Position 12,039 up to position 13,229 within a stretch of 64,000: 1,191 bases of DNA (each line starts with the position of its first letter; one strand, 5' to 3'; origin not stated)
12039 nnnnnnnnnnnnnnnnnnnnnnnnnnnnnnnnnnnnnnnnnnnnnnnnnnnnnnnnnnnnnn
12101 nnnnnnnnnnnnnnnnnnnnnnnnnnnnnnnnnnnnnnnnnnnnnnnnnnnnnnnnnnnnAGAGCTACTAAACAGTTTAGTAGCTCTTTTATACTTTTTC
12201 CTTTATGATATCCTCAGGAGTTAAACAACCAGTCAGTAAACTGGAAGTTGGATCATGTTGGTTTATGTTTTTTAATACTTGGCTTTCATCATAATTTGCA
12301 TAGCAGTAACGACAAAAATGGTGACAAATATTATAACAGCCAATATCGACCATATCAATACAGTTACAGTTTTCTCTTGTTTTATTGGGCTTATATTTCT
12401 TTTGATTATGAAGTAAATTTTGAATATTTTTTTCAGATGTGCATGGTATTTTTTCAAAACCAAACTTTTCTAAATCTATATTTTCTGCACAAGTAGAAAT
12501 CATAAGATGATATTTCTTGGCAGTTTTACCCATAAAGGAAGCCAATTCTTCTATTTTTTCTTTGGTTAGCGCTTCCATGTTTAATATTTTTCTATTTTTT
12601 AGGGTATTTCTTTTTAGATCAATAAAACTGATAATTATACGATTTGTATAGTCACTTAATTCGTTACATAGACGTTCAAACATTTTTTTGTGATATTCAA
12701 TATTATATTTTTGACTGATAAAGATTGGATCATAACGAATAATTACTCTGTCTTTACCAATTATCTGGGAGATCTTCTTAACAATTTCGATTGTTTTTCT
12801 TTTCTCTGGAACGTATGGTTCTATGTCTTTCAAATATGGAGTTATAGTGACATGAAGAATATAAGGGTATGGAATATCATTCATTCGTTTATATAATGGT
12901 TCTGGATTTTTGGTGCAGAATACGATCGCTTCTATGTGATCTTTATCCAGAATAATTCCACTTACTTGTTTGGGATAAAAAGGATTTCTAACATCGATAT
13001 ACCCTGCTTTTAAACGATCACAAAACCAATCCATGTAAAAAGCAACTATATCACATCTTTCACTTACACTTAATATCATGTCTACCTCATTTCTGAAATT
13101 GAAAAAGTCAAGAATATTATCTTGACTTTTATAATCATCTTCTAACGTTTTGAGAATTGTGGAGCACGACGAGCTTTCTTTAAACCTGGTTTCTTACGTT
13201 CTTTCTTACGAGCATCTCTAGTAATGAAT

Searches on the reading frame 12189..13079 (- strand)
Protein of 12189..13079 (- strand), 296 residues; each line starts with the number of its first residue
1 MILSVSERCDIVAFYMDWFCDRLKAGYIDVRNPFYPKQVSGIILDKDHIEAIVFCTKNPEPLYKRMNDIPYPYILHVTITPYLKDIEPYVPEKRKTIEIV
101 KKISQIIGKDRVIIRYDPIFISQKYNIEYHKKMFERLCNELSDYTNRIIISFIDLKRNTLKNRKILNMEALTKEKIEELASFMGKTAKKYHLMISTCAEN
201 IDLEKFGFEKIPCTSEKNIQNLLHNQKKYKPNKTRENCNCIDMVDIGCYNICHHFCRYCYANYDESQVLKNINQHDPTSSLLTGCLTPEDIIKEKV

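Call 29: search_protein_families(library=pfam, proteins=[window:12189-13079:-], max_evalue=0.001)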
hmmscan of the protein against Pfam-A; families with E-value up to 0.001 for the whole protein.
window:12189-13079:- (296 aa): 1 family
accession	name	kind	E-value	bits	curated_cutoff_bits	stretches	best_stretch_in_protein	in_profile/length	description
PF08902.16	DUF1848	-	3.6e-86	289.7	30.5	1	2-261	1-262/262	Domain of unknown function (DUF1848)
